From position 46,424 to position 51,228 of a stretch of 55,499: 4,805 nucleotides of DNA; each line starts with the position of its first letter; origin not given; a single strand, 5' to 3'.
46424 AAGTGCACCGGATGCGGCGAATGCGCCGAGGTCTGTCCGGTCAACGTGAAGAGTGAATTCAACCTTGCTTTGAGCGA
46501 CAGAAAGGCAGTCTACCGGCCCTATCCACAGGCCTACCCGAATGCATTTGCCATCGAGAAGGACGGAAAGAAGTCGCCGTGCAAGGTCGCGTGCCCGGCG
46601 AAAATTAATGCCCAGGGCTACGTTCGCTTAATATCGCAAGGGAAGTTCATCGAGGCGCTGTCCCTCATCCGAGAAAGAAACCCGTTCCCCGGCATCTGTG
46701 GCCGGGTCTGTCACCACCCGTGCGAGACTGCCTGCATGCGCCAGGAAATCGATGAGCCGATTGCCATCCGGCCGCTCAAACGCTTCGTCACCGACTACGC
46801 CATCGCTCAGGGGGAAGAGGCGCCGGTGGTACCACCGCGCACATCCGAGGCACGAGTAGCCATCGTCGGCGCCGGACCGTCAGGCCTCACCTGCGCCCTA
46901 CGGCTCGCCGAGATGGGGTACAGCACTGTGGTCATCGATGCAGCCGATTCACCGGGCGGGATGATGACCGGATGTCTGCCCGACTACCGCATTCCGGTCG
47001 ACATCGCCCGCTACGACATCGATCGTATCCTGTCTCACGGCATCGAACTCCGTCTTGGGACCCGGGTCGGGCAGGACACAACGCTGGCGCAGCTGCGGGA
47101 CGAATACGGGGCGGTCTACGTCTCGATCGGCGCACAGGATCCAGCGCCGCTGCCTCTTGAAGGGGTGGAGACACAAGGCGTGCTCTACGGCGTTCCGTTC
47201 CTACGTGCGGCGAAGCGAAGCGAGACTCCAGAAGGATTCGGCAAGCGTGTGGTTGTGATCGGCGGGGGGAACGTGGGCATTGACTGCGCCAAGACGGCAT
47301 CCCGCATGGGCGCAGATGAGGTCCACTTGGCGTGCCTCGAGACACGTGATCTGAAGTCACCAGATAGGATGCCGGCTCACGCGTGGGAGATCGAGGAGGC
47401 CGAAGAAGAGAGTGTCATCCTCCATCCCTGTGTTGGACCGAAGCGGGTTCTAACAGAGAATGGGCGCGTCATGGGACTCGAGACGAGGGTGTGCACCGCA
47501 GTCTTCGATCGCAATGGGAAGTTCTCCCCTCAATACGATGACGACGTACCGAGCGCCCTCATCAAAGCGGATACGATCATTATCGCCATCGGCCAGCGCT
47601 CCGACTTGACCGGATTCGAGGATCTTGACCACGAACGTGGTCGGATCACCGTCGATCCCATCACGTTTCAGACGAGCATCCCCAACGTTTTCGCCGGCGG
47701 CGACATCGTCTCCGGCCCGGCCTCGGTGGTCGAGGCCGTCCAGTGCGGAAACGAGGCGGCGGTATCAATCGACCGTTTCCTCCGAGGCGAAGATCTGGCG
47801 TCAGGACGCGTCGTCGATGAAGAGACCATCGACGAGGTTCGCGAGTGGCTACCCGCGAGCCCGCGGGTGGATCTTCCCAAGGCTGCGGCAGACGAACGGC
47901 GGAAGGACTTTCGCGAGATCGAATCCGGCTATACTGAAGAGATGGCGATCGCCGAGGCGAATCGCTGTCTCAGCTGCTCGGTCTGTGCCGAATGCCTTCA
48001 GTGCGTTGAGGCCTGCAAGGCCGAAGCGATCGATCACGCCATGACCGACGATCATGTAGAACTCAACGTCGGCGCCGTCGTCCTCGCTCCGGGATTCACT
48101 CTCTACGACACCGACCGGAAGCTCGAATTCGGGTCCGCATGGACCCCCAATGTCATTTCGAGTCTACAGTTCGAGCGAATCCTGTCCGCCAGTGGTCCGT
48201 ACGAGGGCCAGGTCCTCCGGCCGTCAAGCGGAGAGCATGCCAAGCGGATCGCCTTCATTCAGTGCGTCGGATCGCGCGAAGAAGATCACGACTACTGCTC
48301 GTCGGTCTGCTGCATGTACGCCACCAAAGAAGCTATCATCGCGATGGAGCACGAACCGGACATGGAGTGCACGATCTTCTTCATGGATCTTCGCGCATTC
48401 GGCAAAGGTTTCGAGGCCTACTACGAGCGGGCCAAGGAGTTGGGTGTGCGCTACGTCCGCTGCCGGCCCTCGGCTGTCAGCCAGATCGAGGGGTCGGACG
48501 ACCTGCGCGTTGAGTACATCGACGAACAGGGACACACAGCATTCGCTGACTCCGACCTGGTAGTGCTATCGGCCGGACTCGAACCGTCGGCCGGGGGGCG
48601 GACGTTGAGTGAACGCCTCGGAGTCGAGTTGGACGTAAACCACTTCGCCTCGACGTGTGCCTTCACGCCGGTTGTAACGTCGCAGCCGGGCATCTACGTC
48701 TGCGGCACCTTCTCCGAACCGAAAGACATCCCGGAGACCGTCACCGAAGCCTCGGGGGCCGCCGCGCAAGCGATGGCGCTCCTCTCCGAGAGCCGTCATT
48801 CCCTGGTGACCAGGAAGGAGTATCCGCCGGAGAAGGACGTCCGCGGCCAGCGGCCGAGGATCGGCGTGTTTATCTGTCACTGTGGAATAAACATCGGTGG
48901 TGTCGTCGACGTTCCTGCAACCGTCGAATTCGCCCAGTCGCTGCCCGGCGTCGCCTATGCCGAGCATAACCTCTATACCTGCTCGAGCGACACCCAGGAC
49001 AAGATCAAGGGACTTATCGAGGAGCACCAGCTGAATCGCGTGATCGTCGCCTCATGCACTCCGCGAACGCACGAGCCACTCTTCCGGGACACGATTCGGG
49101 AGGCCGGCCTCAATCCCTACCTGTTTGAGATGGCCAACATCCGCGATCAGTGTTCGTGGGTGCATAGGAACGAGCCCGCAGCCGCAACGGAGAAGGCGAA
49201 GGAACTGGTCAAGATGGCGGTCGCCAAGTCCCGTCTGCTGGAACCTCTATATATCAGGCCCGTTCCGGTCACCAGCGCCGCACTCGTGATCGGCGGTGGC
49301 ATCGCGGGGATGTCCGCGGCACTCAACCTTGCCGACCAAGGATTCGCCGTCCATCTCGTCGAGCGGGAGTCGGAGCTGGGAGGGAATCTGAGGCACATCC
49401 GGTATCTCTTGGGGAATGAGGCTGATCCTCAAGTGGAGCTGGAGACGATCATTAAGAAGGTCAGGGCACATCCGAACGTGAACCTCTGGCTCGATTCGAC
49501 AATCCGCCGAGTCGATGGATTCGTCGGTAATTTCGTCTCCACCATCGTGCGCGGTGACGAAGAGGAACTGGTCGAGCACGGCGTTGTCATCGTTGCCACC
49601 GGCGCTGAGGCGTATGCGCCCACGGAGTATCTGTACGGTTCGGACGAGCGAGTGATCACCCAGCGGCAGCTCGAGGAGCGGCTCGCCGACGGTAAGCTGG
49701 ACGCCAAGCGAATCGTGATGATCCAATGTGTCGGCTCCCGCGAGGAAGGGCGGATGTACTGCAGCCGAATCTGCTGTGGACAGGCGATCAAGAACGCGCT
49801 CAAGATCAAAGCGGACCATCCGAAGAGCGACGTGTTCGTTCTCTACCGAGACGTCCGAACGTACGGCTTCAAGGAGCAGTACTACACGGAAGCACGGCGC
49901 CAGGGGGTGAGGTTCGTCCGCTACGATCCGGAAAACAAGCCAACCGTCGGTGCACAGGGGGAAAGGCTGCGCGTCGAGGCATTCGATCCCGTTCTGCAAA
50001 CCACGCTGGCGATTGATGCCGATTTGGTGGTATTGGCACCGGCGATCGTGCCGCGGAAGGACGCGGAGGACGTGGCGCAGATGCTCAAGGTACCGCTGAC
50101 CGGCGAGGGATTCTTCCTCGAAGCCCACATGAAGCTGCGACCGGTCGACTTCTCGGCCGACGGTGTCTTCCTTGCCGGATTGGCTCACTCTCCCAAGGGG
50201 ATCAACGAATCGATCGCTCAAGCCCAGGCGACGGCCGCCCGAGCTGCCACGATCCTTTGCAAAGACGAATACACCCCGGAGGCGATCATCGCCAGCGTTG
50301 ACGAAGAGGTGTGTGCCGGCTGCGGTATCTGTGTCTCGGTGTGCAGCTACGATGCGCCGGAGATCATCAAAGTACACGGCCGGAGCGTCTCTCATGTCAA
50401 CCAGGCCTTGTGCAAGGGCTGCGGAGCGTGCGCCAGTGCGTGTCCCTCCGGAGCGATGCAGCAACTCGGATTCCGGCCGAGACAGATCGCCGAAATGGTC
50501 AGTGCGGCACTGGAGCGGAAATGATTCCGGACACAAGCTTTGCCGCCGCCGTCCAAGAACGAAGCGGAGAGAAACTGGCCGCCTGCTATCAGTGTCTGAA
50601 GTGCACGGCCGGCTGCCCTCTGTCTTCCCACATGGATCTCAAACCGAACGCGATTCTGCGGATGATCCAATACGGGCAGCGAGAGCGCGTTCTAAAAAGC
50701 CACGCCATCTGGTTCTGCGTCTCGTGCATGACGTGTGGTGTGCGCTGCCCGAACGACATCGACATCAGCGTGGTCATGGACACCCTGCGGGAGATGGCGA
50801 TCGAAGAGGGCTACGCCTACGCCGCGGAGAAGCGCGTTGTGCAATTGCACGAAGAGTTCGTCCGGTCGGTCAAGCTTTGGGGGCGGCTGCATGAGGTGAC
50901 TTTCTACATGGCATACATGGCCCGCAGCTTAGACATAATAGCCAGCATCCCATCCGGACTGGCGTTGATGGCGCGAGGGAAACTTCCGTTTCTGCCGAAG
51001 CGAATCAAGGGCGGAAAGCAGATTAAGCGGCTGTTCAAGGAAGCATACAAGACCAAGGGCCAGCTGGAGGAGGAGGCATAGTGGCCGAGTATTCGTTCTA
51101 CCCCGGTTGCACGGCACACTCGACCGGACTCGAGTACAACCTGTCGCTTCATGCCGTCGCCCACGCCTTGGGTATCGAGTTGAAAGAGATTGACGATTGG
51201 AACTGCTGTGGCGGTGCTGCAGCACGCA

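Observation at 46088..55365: Unusual Hdr module: two paralogous double-HdrA giants flanking hdrC-hdrB, followed by mvhD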

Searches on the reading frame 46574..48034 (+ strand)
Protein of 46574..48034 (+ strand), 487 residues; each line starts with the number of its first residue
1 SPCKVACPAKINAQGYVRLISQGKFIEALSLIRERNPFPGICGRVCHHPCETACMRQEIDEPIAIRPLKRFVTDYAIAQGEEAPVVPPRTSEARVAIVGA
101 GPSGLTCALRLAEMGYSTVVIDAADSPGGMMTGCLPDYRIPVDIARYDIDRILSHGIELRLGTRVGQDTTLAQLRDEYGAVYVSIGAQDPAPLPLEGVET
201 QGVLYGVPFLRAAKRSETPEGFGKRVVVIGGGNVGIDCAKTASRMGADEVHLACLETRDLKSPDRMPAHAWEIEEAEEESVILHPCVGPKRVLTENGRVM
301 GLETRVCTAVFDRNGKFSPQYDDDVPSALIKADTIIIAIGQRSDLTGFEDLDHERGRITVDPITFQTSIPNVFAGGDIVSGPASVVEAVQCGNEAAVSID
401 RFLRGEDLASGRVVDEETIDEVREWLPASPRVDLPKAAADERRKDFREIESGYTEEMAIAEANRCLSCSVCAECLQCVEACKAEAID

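Call 57: search_solved_structures(query=window:46574-48034:+, max_evalue=1e-20, show_alignments=2)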
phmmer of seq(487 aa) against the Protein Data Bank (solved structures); distinct sequences matched with E-value up to 1e-20: 12.
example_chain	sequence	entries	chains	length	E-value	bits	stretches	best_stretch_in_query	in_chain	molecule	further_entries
9bov_A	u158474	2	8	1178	9.6e-106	357.5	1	2-477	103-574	Molybdopterin oxidoreductase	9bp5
9n5u_A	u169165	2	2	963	5.8e-94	318.6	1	2-407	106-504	NfnA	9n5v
8oh5_C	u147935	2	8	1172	6.9e-91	308.5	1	2-477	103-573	Formate dehydrogenase-O, major subunit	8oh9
5jca_L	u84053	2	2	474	1.5e-72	248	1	1-405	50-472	NADH-dependent Ferredoxin:NADP Oxidoreductase (NfnI) subunit alpha | NADH-dependent Ferredoxin:NADP Oxidoreductase subunit alpha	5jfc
5vj7_A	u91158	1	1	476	3.3e-69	237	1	1-404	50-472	Oxidoreductase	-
4ylf_B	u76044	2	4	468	3.3e-68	233.7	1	2-406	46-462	Dihydropyrimidine dehydrogenase subunit A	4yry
6s6s_G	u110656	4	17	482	8.3e-51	176.3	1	3-405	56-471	Glutamate synthase [NADPH] small chain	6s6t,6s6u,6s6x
7mfm_I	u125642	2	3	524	1.7e-49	172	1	16-411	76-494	Glutamate synthase (NADPH) small chain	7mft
2vdc_G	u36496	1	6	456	3.4e-48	167.7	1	3-406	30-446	GLUTAMATE SYNTHASE [NADPH] SMALL CHAIN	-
1gt8_A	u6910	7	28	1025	5.6e-40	140.6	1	1-407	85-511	DIHYDROPYRIMIDINE DEHYDROGENASE | Dihydropyrimidine dehydrogenase [NADP(+)]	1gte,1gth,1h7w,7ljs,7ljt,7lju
7m31_A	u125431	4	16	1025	5.6e-40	140.6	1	1-407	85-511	Dihydropyrimidine dehydrogenase [NADP(+)]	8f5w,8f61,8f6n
1h7x_A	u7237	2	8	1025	5.6e-40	140.6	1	1-407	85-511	DIHYDROPYRIMIDINE DEHYDROGENASE | Dihydropyrimidine dehydrogenase [NADP(+)]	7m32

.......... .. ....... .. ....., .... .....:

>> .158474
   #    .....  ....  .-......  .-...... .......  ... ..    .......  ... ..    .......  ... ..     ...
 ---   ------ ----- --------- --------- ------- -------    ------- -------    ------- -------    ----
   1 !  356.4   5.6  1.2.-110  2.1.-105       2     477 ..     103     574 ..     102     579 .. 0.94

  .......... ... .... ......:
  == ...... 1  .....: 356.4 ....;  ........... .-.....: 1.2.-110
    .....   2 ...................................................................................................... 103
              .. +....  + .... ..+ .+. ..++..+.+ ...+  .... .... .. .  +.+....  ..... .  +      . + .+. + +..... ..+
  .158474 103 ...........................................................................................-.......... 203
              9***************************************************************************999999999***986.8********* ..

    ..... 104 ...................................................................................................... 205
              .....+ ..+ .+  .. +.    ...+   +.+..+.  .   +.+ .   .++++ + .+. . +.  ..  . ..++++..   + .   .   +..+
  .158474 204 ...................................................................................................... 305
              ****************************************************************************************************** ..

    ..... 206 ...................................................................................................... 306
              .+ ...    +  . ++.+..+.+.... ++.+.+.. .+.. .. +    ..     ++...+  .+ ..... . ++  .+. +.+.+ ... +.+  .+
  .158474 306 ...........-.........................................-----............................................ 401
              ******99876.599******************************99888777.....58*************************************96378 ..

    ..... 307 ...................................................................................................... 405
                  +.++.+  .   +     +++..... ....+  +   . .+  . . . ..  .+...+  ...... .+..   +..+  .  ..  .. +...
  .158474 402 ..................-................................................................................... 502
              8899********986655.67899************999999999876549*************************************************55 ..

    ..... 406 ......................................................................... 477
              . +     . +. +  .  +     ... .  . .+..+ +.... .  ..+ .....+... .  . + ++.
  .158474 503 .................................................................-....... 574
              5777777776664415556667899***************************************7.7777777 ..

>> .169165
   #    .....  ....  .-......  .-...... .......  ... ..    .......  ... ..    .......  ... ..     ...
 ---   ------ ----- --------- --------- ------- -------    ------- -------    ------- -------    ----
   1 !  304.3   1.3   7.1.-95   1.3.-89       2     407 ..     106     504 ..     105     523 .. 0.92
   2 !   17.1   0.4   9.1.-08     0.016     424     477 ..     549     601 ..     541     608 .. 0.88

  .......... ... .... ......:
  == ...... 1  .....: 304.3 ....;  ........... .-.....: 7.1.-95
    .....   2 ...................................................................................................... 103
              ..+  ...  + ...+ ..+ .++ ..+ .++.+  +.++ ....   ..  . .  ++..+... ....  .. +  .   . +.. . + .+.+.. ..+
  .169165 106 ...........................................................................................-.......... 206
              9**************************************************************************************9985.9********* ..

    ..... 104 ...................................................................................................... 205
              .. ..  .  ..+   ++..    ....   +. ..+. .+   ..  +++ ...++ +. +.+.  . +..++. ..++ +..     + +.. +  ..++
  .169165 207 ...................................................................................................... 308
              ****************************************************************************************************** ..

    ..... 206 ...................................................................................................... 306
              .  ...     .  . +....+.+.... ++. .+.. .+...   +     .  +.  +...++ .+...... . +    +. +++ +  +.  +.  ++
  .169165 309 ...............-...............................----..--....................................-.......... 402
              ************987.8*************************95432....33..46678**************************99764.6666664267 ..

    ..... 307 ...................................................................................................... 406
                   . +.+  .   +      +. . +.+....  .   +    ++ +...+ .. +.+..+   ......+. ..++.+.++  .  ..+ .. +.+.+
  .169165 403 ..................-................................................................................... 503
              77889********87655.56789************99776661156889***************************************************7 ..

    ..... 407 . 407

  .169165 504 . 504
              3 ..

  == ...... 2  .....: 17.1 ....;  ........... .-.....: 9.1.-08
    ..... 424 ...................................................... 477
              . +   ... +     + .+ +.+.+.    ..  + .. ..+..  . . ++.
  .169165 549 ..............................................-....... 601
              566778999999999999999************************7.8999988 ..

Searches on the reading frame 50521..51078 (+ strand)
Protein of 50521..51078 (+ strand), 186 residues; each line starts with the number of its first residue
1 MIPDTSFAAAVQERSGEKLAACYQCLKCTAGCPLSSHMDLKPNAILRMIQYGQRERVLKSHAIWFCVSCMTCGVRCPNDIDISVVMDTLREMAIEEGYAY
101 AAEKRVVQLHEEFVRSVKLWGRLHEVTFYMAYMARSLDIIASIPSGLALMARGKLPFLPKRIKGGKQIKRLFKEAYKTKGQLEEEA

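Call 8: search_protein_families(library=pfam, proteins=[window:50521-51078:+], max_evalue=0.01)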
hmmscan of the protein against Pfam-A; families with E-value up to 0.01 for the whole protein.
window:50521-51078:+ (186 aa): 5 families
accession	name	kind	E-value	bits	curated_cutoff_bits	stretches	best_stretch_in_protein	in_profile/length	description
PF13534.11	Fer4_17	-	1.4e-10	42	22.2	1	21-81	1-61/61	4Fe-4S dicluster domain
PF13183.11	Fer4_8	-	6.7e-09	36.6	27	1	19-80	2-68/68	4Fe-4S dicluster domain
PF13187.11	Fer4_9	-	1.5e-07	31.7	27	1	21-79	1-50/52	4Fe-4S dicluster domain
PF13237.11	Fer4_10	-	4.4e-05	23.8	25.5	1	19-77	6-53/53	4Fe-4S dicluster domain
PF12838.12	Fer4_7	-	0.00034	21.5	27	1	22-80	2-52/52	4Fe-4S dicluster domain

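Call 9: search_protein_families(library=ncbifam, proteins=[window:50521-51078:+], max_evalue=0.01)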
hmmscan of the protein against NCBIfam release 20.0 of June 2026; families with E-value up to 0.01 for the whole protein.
window:50521-51078:+ (186 aa): 20 families
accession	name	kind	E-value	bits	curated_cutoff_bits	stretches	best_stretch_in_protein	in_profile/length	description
TIGR03290.1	CoB_CoM_SS_C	equivalog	3.6e-21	75.7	160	1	20-113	2-95/144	CoB--CoM heterodisulfide reductase subunit C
NF038018.1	qmoC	equivalog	2.9e-20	73.1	300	1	3-101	1-99/360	quinone-interacting membrane-bound oxidoreductase complex subunit QmoC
NF041779.1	hetero_SS_HdrC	equivalog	3.6e-16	59.2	350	1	19-103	30-113/198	ferredoxin:CoB-CoM heterodisulfide reductase subunit HdrC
NF041890.1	hdrC_Methbact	equivalog_domain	4.1e-16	59.1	270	1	11-113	20-121/192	ferredoxin:CoB-CoM heterodisulfide reductase subunit HdrC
NF004898.0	PRK06259.1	equivalog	1.1e-11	44.1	385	1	17-118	131-241/488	fumarate reductase (CoM/CoB) subunit TfrB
NF009227.0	PRK12577.1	equivalog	2.9e-09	36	349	1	59-178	204-325/330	succinate dehydrogenase/fumarate reductase iron-sulfur subunit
NF009226.0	PRK12576.1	equivalog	3e-09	36.6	344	1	18-171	152-311/317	succinate dehydrogenase/fumarate reductase iron-sulfur subunit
NF008369.0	PRK11168.1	equivalog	2.2e-08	33.4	278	1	14-134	5-120/401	anaerobic glycerol-3-phosphate dehydrogenase subunit C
NF042952.1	MFR_FeS_SdhB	equivalog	2.2e-07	30.2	600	1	61-169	199-302/320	8-methylmenaquinol:fumarate reductase iron-sulfur subunit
TIGR01945.1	rnfC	subfamily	1.5e-06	27.1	245.95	1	11-82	354-420/435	RnfABCDGE type electron transport complex subunit C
NF041837.1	rnfC_Methano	equivalog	1.1e-05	24.5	650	1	20-99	358-431/438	Rnf electron transport complex subunit RnfC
TIGR03379.1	glycerol3P_GlpC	equivalog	1.2e-05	24.3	279.9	1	19-92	4-80/397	anaerobic glycerol-3-phosphate dehydrogenase subunit GlpC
NF045663.1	diclust_near_Sec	equivalog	1.2e-05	23.7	530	1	22-97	309-386/759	pyridine nucleotide-disulfide oxidoreductase/dicluster-binding protein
TIGR00314.1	cdhA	equivalog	2.8e-05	22.1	781.3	1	17-89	396-462/784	CO dehydrogenase/acetyl-CoA synthase complex subunit alpha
NF004616.0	PRK05950.1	subfamily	7.6e-05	22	228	1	16-96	143-236/238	succinate dehydrogenase iron-sulfur subunit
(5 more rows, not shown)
